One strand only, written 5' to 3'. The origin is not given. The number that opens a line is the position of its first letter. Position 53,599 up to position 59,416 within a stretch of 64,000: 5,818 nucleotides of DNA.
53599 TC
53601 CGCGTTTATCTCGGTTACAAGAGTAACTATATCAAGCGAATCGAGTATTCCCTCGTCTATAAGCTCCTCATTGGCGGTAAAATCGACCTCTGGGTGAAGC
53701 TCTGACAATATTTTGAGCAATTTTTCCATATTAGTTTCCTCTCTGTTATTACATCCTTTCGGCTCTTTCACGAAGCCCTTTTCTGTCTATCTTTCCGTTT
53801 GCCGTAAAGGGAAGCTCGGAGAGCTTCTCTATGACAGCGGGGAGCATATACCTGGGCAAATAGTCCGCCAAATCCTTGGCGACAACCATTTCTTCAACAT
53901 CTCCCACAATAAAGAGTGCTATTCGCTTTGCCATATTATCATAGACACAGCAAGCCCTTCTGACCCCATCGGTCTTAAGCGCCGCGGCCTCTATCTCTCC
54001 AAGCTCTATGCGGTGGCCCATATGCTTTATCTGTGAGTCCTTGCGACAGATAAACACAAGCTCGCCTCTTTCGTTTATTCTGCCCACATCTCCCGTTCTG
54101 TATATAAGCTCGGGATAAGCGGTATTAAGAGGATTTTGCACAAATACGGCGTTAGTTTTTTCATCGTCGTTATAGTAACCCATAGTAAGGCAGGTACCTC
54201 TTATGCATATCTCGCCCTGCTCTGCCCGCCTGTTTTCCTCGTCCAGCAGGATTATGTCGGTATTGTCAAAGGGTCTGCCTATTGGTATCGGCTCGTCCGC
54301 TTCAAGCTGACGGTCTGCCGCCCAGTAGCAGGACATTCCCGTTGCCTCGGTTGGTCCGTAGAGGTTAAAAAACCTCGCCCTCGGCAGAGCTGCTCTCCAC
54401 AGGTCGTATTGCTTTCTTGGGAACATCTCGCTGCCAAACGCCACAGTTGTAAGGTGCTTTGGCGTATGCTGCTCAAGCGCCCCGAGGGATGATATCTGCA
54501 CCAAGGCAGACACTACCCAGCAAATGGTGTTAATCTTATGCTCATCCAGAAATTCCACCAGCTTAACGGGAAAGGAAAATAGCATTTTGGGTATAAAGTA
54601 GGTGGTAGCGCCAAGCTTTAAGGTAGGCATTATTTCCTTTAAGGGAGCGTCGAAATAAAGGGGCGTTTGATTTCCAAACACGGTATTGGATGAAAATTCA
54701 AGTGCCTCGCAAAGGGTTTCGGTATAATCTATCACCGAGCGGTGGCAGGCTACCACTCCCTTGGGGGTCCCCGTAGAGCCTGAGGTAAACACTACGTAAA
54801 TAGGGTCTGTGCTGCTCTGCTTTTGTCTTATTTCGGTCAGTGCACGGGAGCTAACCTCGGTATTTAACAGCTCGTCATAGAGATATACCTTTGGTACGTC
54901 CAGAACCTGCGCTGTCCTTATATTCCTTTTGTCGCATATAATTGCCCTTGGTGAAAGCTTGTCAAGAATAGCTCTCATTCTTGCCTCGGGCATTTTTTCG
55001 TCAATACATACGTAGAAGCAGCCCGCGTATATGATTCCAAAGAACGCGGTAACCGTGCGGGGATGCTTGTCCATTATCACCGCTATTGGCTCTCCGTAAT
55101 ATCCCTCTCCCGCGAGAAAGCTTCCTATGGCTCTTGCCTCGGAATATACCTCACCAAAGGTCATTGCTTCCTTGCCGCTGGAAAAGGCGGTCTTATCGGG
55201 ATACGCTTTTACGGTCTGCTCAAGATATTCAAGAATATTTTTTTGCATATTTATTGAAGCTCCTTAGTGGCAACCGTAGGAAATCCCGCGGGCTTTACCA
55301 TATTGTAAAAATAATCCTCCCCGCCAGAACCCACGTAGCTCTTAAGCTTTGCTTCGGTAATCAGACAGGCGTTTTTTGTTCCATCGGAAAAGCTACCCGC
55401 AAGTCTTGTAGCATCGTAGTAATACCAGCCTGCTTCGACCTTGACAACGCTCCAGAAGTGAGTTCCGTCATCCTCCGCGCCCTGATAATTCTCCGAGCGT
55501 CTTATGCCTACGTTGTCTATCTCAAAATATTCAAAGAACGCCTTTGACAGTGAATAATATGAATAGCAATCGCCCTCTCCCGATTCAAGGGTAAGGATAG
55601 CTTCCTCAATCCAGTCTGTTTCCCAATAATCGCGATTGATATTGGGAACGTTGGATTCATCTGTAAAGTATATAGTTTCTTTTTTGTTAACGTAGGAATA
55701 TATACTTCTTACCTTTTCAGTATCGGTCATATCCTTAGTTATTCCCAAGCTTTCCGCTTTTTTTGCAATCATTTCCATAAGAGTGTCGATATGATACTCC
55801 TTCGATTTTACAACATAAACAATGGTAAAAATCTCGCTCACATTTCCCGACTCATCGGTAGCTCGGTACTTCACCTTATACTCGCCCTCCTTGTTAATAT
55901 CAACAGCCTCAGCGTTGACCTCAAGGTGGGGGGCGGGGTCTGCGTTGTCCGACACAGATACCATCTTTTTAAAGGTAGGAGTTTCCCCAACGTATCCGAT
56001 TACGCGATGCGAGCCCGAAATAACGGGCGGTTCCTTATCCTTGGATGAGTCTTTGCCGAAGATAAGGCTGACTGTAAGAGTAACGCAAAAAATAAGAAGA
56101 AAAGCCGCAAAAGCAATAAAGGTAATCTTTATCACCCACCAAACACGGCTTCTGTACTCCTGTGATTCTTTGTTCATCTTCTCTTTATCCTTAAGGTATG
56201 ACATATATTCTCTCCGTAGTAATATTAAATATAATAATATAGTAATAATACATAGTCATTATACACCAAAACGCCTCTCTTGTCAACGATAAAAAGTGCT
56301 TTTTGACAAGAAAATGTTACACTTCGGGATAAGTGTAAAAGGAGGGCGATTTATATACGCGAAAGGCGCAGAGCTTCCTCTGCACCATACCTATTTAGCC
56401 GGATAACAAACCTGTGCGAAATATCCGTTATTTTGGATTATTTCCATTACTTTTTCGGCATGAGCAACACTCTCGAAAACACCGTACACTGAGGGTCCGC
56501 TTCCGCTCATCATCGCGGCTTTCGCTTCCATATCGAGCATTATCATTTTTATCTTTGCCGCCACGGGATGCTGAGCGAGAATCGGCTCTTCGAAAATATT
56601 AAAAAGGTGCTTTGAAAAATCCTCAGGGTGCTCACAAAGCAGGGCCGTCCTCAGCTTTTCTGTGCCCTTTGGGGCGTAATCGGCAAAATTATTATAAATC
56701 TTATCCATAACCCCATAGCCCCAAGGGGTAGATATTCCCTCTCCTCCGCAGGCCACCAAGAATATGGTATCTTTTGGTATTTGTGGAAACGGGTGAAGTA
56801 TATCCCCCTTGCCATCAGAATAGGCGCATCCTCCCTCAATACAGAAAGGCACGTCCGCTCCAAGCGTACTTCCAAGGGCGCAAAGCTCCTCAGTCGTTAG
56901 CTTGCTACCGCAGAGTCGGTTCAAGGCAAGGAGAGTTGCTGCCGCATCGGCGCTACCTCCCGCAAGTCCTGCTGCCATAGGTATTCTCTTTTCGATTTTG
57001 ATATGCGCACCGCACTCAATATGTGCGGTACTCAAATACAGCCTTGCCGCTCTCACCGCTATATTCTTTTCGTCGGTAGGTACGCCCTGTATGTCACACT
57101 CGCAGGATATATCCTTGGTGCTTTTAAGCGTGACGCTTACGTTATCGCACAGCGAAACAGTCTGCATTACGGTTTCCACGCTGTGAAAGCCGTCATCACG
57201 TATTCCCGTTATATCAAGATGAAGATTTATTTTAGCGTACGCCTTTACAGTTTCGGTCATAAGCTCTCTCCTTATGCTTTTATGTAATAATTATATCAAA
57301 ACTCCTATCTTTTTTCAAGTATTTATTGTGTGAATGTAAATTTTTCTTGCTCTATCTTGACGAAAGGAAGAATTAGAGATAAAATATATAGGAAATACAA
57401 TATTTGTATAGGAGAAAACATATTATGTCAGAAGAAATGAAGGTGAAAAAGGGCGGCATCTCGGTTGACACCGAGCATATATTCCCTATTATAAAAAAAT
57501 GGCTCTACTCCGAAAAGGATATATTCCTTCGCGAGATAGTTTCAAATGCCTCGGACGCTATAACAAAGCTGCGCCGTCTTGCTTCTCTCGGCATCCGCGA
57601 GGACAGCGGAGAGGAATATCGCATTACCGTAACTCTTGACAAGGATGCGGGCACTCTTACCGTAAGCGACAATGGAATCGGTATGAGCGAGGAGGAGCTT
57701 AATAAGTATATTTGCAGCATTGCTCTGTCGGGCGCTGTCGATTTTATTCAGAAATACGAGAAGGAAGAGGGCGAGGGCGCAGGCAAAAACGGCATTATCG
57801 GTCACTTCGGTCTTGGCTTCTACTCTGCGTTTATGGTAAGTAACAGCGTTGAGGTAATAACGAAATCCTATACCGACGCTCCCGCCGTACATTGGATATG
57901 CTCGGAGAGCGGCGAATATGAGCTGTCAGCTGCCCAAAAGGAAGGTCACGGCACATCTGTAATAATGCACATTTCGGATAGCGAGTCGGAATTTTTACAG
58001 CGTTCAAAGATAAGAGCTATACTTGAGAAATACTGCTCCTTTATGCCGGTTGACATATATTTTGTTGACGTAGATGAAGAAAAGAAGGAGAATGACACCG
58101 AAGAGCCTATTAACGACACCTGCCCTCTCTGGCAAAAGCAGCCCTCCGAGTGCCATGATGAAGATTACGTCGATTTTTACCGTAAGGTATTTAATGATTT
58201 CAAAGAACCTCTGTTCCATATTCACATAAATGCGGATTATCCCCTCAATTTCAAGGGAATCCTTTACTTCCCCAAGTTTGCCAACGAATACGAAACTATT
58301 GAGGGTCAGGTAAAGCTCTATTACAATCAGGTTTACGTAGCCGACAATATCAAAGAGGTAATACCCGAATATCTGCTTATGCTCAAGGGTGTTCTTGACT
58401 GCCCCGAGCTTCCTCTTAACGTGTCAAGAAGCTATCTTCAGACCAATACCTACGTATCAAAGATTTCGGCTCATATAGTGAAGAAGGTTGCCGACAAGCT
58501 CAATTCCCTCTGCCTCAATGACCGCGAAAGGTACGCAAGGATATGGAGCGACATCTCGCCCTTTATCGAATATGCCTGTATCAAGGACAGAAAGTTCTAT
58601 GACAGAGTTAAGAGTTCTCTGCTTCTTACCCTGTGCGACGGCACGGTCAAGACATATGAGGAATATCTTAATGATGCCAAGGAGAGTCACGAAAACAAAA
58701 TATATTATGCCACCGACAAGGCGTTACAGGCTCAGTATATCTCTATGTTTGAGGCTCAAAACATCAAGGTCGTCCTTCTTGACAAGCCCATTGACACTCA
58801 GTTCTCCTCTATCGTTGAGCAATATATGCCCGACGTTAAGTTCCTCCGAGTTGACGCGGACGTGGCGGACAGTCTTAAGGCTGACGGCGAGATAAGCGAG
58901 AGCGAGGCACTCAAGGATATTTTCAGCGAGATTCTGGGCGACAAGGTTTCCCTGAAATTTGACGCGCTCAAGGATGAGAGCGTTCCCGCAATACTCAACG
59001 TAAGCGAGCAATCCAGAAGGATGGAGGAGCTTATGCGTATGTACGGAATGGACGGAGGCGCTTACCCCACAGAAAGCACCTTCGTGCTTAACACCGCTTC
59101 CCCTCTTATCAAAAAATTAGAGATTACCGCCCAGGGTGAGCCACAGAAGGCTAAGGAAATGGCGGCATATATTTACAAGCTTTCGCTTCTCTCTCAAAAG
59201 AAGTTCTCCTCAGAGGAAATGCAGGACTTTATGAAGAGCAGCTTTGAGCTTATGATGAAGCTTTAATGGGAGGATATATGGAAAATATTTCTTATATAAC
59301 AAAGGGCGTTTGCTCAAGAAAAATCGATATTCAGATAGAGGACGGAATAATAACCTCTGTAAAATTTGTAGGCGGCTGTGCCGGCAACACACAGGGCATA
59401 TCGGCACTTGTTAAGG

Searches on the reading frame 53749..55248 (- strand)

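Call 51: search_protein_families(library=pfam, proteins=[window:53749-55248:-], max_evalue=0.000001)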
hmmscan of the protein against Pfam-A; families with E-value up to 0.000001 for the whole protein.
window:53749-55248:- (499 aa): 1 family
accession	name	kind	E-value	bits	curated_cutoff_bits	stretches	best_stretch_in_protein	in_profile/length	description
PF00501.34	AMP-binding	-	3.1e-67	227.5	29.9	1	9-359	1-384/384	AMP-binding enzyme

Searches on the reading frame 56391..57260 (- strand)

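Call 51: search_protein_families(library=pfam, proteins=[window:56391-57260:-], max_evalue=0.000001)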
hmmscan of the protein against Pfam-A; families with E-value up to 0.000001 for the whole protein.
window:56391-57260:- (289 aa): 2 families
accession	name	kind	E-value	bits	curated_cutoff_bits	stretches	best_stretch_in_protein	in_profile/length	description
PF00288.32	GHMP_kinases_N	-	6.4e-19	68.4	22.3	1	66-144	1-87/87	GHMP kinases N terminal domain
PF08544.19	GHMP_kinases_C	-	7.4e-07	29.9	21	0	212-279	10-83/85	GHMP kinases C terminal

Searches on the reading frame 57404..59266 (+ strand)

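Call 51: search_protein_families(library=pfam, proteins=[window:57404-59266:+], max_evalue=0.000001)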
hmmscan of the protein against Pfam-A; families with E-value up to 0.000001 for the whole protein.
window:57404-59266:+ (620 aa): 3 families
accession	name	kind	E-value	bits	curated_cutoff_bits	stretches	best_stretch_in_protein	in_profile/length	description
PF00183.23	HSP90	-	2.9e-54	185.3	24.4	1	227-617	73-486/518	Hsp90 protein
PF13589.12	HATPase_c_3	-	9e-09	35.9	25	1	42-166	7-105/137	Histidine kinase-, DNA gyrase B-, and HSP90-like ATPase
PF02518.31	HATPase_c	-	2.3e-07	31.7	26.4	1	40-189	4-106/111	Histidine kinase-, DNA gyrase B-, and HSP90-like ATPase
